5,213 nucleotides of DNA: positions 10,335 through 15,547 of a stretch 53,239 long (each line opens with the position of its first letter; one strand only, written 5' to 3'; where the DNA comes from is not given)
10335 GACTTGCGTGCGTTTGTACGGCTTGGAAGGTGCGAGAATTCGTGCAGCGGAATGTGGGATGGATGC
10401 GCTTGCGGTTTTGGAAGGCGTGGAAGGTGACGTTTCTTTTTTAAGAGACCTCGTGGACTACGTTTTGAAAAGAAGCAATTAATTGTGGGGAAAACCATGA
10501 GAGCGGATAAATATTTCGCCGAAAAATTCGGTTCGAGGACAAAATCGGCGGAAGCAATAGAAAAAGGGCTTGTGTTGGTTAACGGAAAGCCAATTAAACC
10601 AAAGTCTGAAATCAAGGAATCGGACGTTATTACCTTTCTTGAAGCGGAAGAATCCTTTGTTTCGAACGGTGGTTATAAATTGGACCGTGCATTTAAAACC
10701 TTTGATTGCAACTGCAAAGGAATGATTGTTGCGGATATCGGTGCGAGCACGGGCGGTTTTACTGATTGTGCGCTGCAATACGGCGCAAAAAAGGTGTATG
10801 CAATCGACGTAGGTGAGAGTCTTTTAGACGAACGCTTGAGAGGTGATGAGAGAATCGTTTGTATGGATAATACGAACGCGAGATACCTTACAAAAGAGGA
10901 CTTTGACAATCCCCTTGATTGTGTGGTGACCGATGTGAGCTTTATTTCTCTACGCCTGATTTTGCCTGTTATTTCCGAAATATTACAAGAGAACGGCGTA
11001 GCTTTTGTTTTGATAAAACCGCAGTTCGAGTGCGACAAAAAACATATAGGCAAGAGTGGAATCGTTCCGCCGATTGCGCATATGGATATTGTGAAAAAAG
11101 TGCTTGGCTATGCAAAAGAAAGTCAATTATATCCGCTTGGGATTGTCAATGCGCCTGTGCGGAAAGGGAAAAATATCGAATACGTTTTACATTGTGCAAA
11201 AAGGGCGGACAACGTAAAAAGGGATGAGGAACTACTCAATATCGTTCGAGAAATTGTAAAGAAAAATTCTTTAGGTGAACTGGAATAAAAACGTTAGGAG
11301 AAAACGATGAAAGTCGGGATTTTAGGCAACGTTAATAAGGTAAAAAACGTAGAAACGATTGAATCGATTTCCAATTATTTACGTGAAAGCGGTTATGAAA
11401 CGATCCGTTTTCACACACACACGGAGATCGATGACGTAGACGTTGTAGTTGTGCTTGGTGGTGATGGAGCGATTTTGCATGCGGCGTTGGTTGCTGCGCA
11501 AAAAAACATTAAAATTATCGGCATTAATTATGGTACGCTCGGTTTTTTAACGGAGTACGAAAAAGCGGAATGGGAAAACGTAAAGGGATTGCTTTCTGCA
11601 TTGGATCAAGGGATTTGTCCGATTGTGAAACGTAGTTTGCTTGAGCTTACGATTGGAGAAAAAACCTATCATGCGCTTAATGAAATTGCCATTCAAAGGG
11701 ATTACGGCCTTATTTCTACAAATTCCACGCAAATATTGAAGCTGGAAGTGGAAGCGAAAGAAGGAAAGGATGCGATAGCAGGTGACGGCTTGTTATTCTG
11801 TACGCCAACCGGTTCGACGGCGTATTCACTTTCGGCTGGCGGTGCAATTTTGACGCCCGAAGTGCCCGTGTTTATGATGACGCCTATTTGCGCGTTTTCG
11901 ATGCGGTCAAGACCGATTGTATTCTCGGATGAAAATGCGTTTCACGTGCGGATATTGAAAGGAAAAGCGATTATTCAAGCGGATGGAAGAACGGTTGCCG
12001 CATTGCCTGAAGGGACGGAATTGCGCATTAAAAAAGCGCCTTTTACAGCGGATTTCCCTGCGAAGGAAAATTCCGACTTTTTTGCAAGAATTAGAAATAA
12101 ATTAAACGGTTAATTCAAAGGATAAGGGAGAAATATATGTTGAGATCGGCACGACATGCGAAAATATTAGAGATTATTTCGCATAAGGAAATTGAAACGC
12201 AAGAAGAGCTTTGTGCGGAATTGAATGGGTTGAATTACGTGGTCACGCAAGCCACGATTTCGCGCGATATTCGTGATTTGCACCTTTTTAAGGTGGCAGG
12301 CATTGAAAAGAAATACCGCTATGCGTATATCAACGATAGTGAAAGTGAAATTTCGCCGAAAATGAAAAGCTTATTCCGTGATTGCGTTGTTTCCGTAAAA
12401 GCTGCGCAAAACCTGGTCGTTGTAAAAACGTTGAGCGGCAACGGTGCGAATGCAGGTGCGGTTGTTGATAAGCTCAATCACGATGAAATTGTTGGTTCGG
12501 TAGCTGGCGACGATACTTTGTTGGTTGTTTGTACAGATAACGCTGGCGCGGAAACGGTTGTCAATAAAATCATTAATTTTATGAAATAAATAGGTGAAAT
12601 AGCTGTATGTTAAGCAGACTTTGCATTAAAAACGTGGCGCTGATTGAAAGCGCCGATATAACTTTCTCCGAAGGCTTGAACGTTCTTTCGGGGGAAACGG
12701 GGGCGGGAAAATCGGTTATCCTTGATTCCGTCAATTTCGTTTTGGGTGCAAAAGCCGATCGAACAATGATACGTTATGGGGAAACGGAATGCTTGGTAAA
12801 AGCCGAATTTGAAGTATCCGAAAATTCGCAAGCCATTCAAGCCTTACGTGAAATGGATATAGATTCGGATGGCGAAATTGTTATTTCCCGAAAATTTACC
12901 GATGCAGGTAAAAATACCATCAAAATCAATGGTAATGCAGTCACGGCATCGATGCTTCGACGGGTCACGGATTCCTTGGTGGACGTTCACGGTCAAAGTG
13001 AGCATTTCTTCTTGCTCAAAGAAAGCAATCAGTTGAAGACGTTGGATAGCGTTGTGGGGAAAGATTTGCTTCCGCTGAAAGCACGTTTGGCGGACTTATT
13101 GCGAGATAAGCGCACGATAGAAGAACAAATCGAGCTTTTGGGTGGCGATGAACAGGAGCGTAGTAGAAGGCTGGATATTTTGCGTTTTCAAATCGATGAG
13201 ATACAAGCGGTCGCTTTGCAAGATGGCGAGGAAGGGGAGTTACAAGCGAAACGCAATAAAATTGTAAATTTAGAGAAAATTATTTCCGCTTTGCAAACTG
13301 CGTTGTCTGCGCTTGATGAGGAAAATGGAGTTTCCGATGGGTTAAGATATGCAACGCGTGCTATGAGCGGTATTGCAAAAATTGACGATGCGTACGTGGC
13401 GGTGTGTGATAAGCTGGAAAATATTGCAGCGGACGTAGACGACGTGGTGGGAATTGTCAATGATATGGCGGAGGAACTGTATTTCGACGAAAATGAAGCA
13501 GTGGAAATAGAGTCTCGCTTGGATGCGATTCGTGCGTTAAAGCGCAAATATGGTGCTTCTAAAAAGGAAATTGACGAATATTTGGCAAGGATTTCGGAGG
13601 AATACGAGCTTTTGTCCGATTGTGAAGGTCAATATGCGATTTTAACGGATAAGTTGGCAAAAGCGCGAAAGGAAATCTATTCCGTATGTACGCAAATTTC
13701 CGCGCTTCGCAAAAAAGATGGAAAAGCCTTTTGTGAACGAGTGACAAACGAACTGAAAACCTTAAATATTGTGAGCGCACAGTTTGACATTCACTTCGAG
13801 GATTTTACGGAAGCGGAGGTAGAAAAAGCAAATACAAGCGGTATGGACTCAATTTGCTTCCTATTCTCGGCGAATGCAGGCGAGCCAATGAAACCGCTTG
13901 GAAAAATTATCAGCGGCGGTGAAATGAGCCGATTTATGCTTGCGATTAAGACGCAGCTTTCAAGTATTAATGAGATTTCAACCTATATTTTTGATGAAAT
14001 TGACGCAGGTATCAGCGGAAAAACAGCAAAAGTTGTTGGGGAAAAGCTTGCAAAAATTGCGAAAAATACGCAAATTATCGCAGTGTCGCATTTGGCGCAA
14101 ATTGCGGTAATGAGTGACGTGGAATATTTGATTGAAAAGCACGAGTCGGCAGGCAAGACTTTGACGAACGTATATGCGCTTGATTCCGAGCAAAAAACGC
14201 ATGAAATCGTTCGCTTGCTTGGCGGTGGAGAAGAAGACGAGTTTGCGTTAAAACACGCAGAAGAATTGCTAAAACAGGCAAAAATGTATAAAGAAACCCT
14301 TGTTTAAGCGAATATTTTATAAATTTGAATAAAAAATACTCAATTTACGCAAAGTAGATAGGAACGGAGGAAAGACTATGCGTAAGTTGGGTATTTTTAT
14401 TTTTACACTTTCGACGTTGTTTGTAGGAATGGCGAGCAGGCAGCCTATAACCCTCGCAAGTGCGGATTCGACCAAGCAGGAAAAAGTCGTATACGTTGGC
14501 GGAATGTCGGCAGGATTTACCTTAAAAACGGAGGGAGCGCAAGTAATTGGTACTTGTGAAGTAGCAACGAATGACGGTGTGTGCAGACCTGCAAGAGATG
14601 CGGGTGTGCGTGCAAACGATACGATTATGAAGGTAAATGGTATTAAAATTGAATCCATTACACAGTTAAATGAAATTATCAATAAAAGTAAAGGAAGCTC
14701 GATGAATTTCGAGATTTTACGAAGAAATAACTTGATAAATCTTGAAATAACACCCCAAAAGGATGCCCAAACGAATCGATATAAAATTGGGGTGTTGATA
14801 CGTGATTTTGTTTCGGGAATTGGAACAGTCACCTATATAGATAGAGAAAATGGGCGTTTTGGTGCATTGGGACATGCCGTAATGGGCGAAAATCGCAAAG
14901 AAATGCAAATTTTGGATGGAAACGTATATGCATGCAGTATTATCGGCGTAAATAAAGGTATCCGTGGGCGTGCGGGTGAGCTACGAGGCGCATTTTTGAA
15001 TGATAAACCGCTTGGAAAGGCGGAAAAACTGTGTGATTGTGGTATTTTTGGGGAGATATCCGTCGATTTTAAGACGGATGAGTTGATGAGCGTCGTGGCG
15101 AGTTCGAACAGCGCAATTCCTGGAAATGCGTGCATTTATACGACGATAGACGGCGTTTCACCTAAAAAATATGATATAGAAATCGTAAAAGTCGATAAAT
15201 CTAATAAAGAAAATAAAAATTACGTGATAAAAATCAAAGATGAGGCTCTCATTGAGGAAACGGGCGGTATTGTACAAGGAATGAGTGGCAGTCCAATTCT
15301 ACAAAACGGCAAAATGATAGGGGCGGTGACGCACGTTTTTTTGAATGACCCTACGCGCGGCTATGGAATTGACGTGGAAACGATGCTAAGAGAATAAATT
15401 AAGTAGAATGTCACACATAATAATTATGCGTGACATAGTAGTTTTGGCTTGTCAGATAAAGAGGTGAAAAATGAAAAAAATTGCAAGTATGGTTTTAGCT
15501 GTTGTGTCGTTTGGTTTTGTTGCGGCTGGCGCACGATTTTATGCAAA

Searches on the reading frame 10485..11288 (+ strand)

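Call 10: search_protein_families(library=ncbifam, proteins=[window:10485-11288:+], max_evalue=0.00001)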
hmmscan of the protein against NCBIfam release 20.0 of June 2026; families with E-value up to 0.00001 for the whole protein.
window:10485-11288:+ (267 aa): 2 families
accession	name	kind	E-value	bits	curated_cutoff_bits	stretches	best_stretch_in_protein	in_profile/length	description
TIGR00478.1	tly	subfamily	4.4e-58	196.3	185.8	1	15-230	12-226/228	TlyA family rRNA (cytidine-2'-O)-methyltransferase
NF049952.1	23rRNACMtaseTlyA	equivalog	2.5e-44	151.5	250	1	5-206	1-201/236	23S rRNA (cytidine-2'-O)-methyltransferase TlyA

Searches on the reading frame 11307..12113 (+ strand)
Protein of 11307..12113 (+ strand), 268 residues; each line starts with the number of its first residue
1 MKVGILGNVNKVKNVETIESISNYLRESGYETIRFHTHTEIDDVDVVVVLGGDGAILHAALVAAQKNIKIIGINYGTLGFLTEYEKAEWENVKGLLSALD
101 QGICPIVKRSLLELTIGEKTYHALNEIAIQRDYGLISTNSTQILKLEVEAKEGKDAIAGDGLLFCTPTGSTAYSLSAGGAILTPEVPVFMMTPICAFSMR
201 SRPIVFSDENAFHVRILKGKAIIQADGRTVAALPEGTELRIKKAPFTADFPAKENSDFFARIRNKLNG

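Call 10: search_protein_families(library=ncbifam, proteins=[window:11307-12113:+], max_evalue=0.00001)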
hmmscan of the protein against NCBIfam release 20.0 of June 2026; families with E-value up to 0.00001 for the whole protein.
window:11307-12113:+ (268 aa): 18 families
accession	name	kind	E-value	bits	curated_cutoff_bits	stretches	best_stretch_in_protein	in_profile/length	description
NF002521.0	PRK01911.1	equivalog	2e-45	155.4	309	1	32-267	52-285/292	NAD kinase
NF010678.0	PRK14076.1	equivalog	6.8e-45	154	493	1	30-266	334-567/570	bifunctional NADP phosphatase/NAD kinase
NF002984.0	PRK03708.1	equivalog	4.9e-43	147.5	326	1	1-266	1-273/277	NAD(+) kinase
NF002306.0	PRK01231.1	equivalog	1.9e-42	145.4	316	1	23-267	48-290/299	NAD(+) kinase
NF002731.0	PRK02645.1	equivalog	1.2e-40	139.8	312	1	36-267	50-291/305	NAD(+) kinase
NF002892.0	PRK03372.1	equivalog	5e-40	137.7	299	1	35-266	61-292/312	NAD kinase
NF002732.0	PRK02649.1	equivalog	3e-39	135.3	348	1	43-266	68-289/305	NAD(+) kinase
NF002893.0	PRK03378.1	equivalog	5.1e-38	131.1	386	1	21-267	26-286/292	NAD(+) kinase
NF002561.0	PRK02155.1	equivalog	4.6e-37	127.9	371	1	28-267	51-286/297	NAD kinase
NF010677.0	PRK14075.1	equivalog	1.7e-34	119.5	260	1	2-266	3-250/257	NAD(+) kinase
NF010679.0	PRK14077.1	equivalog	3.8e-34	118.3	343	1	12-267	36-284/287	NAD(+) kinase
NF002255.0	PRK01185.1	subfamily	1.2e-32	113.1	304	1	40-266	47-265/271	NAD(+) kinase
NF003391.0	PRK04539.1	equivalog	4.8e-31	108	470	1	39-266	63-289/296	inorganic polyphosphate/ATP-NAD kinase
NF003406.0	PRK04761.1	equivalog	7.5e-31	107.2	211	1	13-217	6-204/257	NAD kinase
NF002579.0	PRK02231.1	equivalog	2e-29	102.9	459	1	44-244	71-272/301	NAD(+) kinase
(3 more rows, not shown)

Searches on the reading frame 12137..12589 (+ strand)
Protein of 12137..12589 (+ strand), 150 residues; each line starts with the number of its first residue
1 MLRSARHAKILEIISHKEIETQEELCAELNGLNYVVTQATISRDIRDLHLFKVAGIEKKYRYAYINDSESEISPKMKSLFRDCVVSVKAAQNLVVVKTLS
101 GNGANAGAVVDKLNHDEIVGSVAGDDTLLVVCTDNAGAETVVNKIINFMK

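Call 10: search_protein_families(library=ncbifam, proteins=[window:12137-12589:+], max_evalue=0.00001)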
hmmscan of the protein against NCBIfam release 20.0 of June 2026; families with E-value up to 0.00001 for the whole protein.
window:12137-12589:+ (150 aa): 5 families
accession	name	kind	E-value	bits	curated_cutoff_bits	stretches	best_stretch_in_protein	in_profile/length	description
NF001680.0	PRK00441.1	equivalog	3.1e-48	163.7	184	1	3-149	2-148/150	arginine repressor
NF003281.1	PRK04280.1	equivalog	1.4e-43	148.6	182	1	3-148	2-147/148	transcriptional regulator AhrC/ArgR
TIGR01529.1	argR_whole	equivalog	4.5e-41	140.3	130.45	1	5-148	2-145/146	arginine repressor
NF002880.0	PRK03341.1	equivalog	5.6e-27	94.4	200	1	3-148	15-166/170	arginine repressor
NF003457.0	PRK05066.1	equivalog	7.3e-14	51.6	194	1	12-148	16-151/156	transcriptional regulator ArgR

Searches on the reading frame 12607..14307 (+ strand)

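Call 10: search_protein_families(library=ncbifam, proteins=[window:12607-14307:+], max_evalue=0.00001)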
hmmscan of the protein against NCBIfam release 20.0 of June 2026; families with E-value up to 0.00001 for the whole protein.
window:12607-14307:+ (566 aa): 10 families
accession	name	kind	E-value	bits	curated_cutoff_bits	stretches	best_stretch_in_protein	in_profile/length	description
TIGR00634.1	recN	equivalog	1.4e-143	479.8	407.85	1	1-557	1-563/563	DNA repair protein RecN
NF008121.0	PRK10869.1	equivalog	7.4e-104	348.2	418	1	1-556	1-552/553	DNA repair protein RecN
TIGR02169.1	SMC_prok_A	equivalog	1.1e-20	73.1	729.4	2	16-116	17-122/1165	chromosome segregation protein SMC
NF045780.1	TrlF_fam_ATP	equivalog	1.2e-12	47.4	350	1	5-393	293-717/944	TrlF family AAA-like ATPase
TIGR00611.2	recf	equivalog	5.4e-09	35.7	172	1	2-87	1-91/339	DNA replication/repair protein RecF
NF045487.1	ASRP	equivalog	1.4e-08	33.8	300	0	9-239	1-226/593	archaea-specific SMC-related protein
NF003034.1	PRK03918.1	equivalog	1.4e-07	29.9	700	0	3-47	4-48/878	DNA double-strand break repair ATPase Rad50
NF041034.1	Rad50_Sulf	equivalog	1.7e-07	29.5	1000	1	4-94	5-97/872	DNA double-strand break repair ATPase Rad50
NF002244.0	PRK01156.1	equivalog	5.7e-07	28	847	1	3-239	4-219/895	DNA double-strand break repair ATPase Rad50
NF010680.0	PRK14079.1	equivalog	6e-07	28.8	386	1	2-123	3-111/349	recombination protein F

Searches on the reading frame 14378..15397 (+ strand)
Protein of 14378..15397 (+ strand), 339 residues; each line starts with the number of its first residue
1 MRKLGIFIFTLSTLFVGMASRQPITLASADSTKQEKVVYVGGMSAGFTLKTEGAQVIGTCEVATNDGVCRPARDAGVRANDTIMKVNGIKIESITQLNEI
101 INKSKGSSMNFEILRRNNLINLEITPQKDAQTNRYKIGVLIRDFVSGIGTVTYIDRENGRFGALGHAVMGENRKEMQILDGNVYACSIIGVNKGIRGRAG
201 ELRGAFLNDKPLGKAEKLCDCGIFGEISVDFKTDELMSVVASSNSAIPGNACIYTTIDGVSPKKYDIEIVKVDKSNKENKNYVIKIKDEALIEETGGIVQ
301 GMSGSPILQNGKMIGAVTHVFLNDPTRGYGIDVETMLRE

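Call 10: search_protein_families(library=ncbifam, proteins=[window:14378-15397:+], max_evalue=0.00001)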
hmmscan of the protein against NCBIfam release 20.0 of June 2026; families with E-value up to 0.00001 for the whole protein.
window:14378-15397:+ (339 aa): 6 families
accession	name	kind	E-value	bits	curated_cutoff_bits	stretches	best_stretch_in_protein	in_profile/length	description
TIGR02860.1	spore_IV_B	equivalog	1.1e-97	327.6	305.25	1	21-339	75-398/402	SpoIVB peptidase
NF041521.1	HhoA_HhoB_HtrA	equivalog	3.4e-07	29.9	450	0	70-127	274-332/335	HhoA/HhoB/HtrA family serine endopeptidase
TIGR02037.1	degP_htrA_DO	subfamily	3.5e-07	29.5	416.2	1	71-133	271-334/434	Do family serine endopeptidase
TIGR00054.1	TIGR00054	equivalog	8e-07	28.2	147.55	1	70-139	213-277/421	RIP metalloprotease RseP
NF008046.0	PRK10779.1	equivalog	3.3e-06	26.5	477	1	70-138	233-301/450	sigma E protease regulator RseP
NF047968.1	SerProtHtrA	equivalog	6.6e-06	25.7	470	0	70-125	300-356/357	serine protease HtrA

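Call 54: find_related_loci(query=window:14378-15397:+, collection=metagenome_contigs, flank=6000)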
Query window:14378-15397:+ (339 aa) in metagenome_contigs; peptide patterns used: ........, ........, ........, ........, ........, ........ (x = any residue, [..] = any of these).
79 stretches matched a pattern; 1 encode a relative of the query (tblastn E <= 1e-3); 1 distinct loci.
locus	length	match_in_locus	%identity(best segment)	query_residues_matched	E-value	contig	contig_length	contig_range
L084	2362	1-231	100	263-339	7e-47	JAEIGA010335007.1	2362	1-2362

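Call 66: find_homologous_proteins(query=window:14378-15397:+, max_evalue=1e-30)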
Query window:14378-15397:+ (339 aa): 7976 proteins with E <= 1e-30 among 8000 candidates; the best 120 are listed.
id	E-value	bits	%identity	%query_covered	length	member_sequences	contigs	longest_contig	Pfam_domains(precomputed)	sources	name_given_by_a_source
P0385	3.1e-217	738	99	100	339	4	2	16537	PF17820.8,PF13180.13,PF05580.19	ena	-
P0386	2.6e-199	679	91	100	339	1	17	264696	PF17820.8,PF13180.13,PF05580.19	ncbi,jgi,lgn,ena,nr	ncbi:MAG: SpoIVB peptidase [Clostridiales bacterium]|nr:SpoIVB peptidase [Clostridiales bacterium]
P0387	1.5e-198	677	91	100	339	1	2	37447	PF13180.13,PF05580.19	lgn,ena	-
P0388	2.1e-198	676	91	100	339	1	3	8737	PF17820.8,PF13180.13,PF05580.19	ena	-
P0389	2.6e-197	673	91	100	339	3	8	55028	PF13180.13,PF05580.19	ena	-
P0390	5.1e-191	652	87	100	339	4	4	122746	PF17820.8,PF13180.13,PF05580.19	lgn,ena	-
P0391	2.1e-188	644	87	100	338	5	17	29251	PF17820.8,PF13180.13,PF05580.19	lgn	-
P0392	6.2e-172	589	79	100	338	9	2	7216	PF17820.8,PF13180.13,PF05580.19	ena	-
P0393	2.3e-150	519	69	100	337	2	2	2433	PF17820.8,PF13180.13,PF05580.19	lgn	-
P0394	5.4e-143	494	68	100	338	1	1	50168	PF17820.8,PF13180.13,PF05580.19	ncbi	-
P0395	9.4e-143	494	68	100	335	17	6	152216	PF17820.8,PF05580.19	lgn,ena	-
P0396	8.1e-142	490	66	100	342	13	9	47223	PF17820.8,PF13180.13,PF05580.19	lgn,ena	-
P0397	2.6e-141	489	68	100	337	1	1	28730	PF17820.8,PF13180.13,PF05580.19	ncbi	-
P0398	6.6e-141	487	65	100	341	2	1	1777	PF17820.8,PF13180.13,PF05580.19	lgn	-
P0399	9.5e-141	487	66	100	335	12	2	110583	PF17820.8,PF00595.30,PF13180.13,PF05580.19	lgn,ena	-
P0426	5.6e-138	478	64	100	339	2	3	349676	PF17820.8,PF13180.13,PF05580.19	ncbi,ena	-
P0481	1.0e-134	467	65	100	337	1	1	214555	PF17820.8,PF13180.13,PF05580.19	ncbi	-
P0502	8.2e-134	464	62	99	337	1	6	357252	PF17820.8,PF00595.30,PF13180.13,PF05580.19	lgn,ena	-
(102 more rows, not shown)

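Call 67: find_encoding_contigs(protein=P0481, flank=4000, max_places=1)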
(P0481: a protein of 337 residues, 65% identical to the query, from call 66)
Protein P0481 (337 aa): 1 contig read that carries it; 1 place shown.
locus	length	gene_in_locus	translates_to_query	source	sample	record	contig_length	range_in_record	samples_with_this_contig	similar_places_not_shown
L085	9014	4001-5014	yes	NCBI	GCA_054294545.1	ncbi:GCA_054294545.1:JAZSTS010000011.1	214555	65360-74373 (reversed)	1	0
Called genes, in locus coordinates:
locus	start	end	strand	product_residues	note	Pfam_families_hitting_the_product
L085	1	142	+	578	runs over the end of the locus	PF13292:DXP_synthase_N, PF00456:Transketolase_N (weak), PF02775:TPP_enzyme_C, PF02779:Transket_pyr, PF02780:Transketolase_C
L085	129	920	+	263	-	PF01479:S4, PF01728:FtsJ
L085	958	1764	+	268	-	PF01513:NAD_kinase, PF20143:NAD_kinase_C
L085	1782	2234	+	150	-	PF01316:Arg_repressor, PF02863:Arg_repressor_C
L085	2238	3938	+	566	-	PF02463:SMC_N, PF13175:AAA_15 (weak), PF13476:AAA_23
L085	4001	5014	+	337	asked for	PF13180:PDZ_2, PF17820:PDZ_6 (weak), PF05580:Peptidase_S55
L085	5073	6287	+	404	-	PF13354:Beta-lactamase2, PF00768:Peptidase_S11, PF07943:PBP5_C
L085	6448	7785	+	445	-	PF00278:Orn_DAP_Arg_deC, PF02784:Orn_Arg_deC_N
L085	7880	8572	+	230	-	PF02163:Peptidase_M50 (weak)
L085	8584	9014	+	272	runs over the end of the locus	PF02616:SMC_ScpA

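Call 68: find_encoding_contigs(protein=P0502, flank=4000, max_places=1)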
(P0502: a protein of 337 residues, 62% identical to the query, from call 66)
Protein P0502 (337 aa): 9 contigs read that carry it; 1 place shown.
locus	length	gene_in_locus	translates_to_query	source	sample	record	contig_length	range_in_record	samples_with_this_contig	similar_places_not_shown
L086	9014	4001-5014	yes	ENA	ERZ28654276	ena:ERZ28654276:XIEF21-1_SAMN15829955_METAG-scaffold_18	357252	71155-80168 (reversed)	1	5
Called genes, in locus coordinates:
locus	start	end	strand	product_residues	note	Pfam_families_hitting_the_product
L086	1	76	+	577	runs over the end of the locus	PF13292:DXP_synthase_N, PF00676:E1_dh (weak), PF02775:TPP_enzyme_C (weak), PF02779:Transket_pyr, PF02780:Transketolase_C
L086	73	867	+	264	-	PF01479:S4 (weak), PF01728:FtsJ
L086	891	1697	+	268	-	PF01513:NAD_kinase, PF20143:NAD_kinase_C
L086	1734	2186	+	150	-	PF01316:Arg_repressor, PF02863:Arg_repressor_C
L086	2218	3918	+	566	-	PF02463:SMC_N, PF13175:AAA_15 (weak), PF13476:AAA_23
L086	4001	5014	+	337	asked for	PF00595:PDZ (weak), PF13180:PDZ_2, PF17820:PDZ_6, PF05580:Peptidase_S55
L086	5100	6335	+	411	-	PF00768:Peptidase_S11, PF13354:Beta-lactamase2, PF07943:PBP5_C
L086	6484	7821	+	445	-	PF00278:Orn_DAP_Arg_deC, PF02784:Orn_Arg_deC_N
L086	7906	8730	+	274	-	PF02616:SMC_ScpA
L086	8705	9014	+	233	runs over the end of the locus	PF04079:SMC_ScpB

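Call 69: find_encoding_contigs(protein=P0426, flank=4000, max_places=1)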
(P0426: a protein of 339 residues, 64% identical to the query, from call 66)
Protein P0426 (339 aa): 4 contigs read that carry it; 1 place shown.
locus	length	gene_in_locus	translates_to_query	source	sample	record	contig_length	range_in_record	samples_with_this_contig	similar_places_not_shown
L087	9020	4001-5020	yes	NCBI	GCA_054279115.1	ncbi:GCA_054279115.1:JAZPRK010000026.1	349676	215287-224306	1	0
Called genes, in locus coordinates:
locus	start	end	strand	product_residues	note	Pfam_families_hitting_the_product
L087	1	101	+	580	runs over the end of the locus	PF13292:DXP_synthase_N, PF00676:E1_dh, PF02775:TPP_enzyme_C, PF02779:Transket_pyr, PF02780:Transketolase_C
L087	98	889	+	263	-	PF01479:S4 (weak), PF01728:FtsJ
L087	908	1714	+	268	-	PF01513:NAD_kinase, PF20143:NAD_kinase_C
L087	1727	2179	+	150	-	PF01316:Arg_repressor, PF02863:Arg_repressor_C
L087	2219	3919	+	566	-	PF02463:SMC_N, PF13476:AAA_23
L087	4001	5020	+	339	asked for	PF13180:PDZ_2 (weak), PF17820:PDZ_6 (weak), PF05580:Peptidase_S55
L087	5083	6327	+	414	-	PF00768:Peptidase_S11, PF13354:Beta-lactamase2, PF07943:PBP5_C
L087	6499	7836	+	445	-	PF00278:Orn_DAP_Arg_deC, PF02784:Orn_Arg_deC_N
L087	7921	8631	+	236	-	PF02163:Peptidase_M50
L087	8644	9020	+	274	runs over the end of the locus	PF02616:SMC_ScpA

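Call 70: find_encoding_contigs(protein=P0386, flank=10000, max_places=1)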
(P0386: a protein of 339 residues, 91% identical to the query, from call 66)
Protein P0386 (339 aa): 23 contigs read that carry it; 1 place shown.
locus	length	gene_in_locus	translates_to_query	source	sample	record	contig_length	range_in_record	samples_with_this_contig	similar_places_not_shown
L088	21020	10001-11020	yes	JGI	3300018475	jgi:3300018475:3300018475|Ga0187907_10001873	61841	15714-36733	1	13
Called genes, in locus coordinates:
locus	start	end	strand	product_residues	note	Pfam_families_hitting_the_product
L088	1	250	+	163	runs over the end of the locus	PF09548:Spore_III_AB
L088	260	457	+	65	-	PF06686:SpoIIIAC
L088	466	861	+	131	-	PF06686:SpoIIIAC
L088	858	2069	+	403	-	PF09546:Spore_III_AE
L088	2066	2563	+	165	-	PF09581:Spore_III_AF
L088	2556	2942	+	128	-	-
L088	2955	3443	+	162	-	PF12685:SpoIIIAH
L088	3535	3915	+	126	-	PF03780:Asp23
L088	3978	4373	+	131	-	PF01029:NusB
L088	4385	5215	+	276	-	PF00763:THF_DHG_CYH, PF02882:THF_DHG_CYH_C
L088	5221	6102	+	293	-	PF00348:polyprenyl_synt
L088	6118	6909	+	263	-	PF01479:S4 (weak), PF01728:FtsJ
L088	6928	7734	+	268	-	PF01513:NAD_kinase, PF20143:NAD_kinase_C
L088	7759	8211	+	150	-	PF01316:Arg_repressor, PF02863:Arg_repressor_C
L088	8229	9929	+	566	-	PF02463:SMC_N, PF13175:AAA_15 (weak), PF13476:AAA_23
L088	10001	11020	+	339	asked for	PF13180:PDZ_2 (weak), PF17820:PDZ_6 (faint), PF05580:Peptidase_S55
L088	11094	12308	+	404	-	PF00768:Peptidase_S11, PF13354:Beta-lactamase2, PF07943:PBP5_C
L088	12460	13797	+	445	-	PF00278:Orn_DAP_Arg_deC, PF02784:Orn_Arg_deC_N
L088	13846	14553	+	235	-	PF02163:Peptidase_M50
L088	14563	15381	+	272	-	PF02616:SMC_ScpA, PF04824:Rad21_Rec8 (weak)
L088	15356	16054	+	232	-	PF04079:SMC_ScpB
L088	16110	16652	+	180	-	-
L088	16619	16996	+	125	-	PF09579:Spore_YtfJ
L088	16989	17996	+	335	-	PF13354:Beta-lactamase2 (weak), PF00768:Peptidase_S11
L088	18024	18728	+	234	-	PF01479:S4, PF00849:PseudoU_synth_2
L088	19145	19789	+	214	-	-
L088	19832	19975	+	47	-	-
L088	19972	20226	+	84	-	-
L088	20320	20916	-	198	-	PF01726:LexA_DNA_bind, PF00717:Peptidase_S24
